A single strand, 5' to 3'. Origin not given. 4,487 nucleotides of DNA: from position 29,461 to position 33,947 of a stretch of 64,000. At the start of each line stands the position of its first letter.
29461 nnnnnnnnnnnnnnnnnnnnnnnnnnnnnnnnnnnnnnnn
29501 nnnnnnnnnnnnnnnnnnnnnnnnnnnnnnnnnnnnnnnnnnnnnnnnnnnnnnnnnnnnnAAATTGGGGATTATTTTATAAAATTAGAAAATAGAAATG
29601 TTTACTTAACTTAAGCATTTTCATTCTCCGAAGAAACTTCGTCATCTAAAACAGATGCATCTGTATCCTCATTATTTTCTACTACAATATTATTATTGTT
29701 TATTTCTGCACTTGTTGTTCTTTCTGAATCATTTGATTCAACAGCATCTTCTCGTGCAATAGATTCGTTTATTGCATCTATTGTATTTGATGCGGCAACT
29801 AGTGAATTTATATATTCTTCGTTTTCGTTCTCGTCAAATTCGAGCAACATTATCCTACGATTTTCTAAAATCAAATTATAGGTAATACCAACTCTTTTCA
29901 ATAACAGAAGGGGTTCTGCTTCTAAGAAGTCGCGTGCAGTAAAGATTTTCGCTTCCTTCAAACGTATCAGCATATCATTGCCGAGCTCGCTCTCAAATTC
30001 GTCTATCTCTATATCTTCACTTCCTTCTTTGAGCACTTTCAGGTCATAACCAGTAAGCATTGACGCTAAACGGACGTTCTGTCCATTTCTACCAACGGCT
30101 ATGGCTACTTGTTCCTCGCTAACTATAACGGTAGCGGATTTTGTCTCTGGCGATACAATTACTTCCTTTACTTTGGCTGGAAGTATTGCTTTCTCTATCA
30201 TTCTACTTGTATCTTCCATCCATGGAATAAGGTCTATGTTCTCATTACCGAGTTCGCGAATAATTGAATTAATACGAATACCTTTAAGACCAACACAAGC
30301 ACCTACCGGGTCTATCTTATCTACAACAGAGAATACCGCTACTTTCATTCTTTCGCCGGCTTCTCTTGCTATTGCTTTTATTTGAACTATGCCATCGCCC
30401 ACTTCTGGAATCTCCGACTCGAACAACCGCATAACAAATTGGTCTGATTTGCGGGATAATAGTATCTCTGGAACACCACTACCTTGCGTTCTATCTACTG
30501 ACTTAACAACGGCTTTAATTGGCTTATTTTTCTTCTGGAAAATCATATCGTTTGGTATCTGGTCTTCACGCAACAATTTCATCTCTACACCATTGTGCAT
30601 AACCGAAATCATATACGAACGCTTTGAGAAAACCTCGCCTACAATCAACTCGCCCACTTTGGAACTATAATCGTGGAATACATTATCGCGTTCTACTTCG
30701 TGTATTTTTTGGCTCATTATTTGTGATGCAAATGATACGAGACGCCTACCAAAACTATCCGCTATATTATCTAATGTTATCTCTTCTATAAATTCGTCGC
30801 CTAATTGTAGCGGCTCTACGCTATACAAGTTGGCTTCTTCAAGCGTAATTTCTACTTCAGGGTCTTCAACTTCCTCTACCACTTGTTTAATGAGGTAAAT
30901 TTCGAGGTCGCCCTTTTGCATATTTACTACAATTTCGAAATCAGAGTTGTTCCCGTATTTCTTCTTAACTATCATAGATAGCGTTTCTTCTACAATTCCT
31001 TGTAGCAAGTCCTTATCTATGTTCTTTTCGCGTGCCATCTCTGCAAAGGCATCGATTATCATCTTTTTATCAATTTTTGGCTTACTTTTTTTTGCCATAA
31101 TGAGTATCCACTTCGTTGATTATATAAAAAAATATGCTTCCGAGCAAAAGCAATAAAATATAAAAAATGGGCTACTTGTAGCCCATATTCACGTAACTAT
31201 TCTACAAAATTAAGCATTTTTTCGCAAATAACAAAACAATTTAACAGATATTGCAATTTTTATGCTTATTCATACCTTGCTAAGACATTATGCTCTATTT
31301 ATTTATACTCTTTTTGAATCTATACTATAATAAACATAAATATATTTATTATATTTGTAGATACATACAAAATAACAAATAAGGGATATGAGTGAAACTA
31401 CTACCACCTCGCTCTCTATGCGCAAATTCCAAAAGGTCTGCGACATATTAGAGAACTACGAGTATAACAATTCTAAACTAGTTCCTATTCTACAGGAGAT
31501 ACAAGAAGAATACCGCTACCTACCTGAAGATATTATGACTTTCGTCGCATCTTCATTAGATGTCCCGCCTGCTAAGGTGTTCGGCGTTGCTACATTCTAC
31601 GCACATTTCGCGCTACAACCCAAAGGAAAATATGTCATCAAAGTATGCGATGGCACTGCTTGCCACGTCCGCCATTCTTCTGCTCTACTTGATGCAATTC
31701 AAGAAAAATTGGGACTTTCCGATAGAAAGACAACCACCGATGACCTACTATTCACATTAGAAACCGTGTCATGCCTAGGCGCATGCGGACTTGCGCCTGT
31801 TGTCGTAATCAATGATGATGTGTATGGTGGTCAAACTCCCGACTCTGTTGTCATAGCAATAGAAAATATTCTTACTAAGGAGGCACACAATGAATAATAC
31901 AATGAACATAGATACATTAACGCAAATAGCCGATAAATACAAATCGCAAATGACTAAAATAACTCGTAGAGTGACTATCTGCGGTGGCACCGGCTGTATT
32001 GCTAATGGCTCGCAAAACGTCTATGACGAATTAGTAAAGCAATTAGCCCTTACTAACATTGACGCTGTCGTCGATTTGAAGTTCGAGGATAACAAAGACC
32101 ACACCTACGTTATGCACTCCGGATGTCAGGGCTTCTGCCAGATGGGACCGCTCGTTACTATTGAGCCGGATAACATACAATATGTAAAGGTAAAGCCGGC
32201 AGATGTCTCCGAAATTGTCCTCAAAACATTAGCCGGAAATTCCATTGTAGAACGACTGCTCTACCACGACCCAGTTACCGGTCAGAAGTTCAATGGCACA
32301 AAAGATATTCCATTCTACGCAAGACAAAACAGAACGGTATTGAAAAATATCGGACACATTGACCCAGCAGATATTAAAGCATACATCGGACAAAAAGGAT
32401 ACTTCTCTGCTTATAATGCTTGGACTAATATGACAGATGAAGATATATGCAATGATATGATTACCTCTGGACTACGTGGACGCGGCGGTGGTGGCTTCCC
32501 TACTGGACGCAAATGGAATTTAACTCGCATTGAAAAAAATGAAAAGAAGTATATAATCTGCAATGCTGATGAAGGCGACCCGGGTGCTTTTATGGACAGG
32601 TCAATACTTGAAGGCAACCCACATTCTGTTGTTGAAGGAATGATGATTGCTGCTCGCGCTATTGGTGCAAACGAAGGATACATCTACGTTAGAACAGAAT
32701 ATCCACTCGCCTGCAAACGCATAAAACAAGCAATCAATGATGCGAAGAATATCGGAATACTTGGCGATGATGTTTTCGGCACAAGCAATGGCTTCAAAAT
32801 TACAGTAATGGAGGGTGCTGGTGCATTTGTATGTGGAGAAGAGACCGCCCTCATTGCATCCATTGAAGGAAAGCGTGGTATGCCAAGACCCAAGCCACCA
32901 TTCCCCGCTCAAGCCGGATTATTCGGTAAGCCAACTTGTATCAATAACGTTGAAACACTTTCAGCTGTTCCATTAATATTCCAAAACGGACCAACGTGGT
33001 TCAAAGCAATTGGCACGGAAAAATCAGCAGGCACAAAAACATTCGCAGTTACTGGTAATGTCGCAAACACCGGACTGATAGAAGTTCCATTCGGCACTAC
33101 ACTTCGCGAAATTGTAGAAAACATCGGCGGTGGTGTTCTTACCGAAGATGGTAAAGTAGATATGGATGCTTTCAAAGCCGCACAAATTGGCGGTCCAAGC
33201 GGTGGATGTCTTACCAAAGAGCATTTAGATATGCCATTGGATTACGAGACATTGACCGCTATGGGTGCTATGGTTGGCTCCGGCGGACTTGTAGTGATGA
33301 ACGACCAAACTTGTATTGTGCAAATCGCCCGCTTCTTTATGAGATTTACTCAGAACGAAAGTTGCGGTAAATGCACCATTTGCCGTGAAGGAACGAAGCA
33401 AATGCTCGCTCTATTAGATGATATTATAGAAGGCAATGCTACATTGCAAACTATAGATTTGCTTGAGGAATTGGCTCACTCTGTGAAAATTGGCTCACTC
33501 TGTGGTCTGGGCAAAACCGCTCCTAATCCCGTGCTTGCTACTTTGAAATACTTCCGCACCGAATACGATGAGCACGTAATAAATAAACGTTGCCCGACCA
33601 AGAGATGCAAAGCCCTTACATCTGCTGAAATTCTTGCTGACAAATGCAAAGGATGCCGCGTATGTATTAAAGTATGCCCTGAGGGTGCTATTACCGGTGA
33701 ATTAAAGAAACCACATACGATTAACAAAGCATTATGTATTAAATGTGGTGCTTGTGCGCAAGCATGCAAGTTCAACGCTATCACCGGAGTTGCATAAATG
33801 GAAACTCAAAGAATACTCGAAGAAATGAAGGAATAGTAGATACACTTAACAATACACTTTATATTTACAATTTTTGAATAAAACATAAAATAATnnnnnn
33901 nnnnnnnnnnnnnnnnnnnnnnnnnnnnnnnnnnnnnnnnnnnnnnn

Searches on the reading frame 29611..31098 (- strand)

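Call 64: search_protein_families(library=pfam, proteins=[window:29611-31098:-], max_evalue=0.001)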
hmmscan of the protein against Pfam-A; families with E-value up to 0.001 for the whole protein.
window:29611-31098:- (495 aa): 4 families
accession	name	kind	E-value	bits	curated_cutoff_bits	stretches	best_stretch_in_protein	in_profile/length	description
PF08529.16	NusA_N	-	2.1e-27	96.1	23.8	1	14-138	2-119/119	NusA N-terminal domain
PF13184.12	KH_5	-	7.1e-23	81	27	1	247-314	1-68/69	NusA-like KH domain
PF23095.1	KH_NusA_C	-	1.5e-07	31.8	34.2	1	324-355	3-34/59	Transcription termination/antitermination protein NusA, KH domain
PF07650.23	KH_2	-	0.0003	21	22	1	303-365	8-70/78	KH domain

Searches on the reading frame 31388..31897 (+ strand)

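Call 64: search_protein_families(library=pfam, proteins=[window:31388-31897:+], max_evalue=0.001)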
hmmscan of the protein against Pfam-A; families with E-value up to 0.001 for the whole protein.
window:31388-31897:+ (169 aa): 1 family
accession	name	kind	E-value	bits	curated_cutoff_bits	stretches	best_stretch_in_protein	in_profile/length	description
PF01257.25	2Fe-2S_thioredx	-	5.5e-51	172.7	24.8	1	19-160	3-143/145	Thioredoxin-like [2Fe-2S] ferredoxin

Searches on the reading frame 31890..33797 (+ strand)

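Call 64: search_protein_families(library=pfam, proteins=[window:31890-33797:+], max_evalue=0.001)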
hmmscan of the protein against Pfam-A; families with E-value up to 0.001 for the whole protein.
window:31890-33797:+ (635 aa): 14 families
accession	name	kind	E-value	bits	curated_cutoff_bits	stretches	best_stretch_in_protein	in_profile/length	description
PF01512.22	Complex1_51K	-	7.1e-48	162.8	31.2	1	193-361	4-149/150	Nuo51 FMN-binding domain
PF10589.14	NADH_4Fe-4S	-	4.3e-32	110.3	23.5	1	479-562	2-85/85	NADH-ubiquinone oxidoreductase-F iron-sulfur binding region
PF00037.32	Fer4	-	1.2e-11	44.3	21.1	2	610-632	2-24/24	4Fe-4S binding domain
PF12837.12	Fer4_6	-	2.2e-08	34.1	25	2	580-601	3-24/24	4Fe-4S binding domain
PF10531.15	SLBB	-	2.7e-07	30.8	27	1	385-420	2-37/55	SLBB domain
PF13187.11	Fer4_9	-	8.2e-07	29.4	27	1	585-631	1-52/52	4Fe-4S dicluster domain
PF13237.11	Fer4_10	-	1.1e-06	28.9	25.5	1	581-626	4-52/53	4Fe-4S dicluster domain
PF01257.25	2Fe-2S_thioredx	-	1.2e-06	28.9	24.8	1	26-110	66-141/145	Thioredoxin-like [2Fe-2S] ferredoxin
PF12838.12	Fer4_7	-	1.4e-06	29.1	27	1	585-630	1-52/52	4Fe-4S dicluster domain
PF12797.12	Fer4_2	-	2e-06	27.8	24.5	0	581-598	5-22/22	4Fe-4S binding domain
PF14697.11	Fer4_21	-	3.8e-05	24.2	35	0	577-601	32-57/59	4Fe-4S dicluster domain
PF25160.1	LdpA_Fe-S-bd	-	0.00014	22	27.6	0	568-602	13-44/49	LdpA Fe-S cluster-binding domain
PF13484.11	Fer4_16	-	0.00067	20.8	30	0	585-606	1-21/66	4Fe-4S double cluster binding domain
PF22461.2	SLBB_2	-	0.00086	19.8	27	0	383-416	1-35/79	SLBB domain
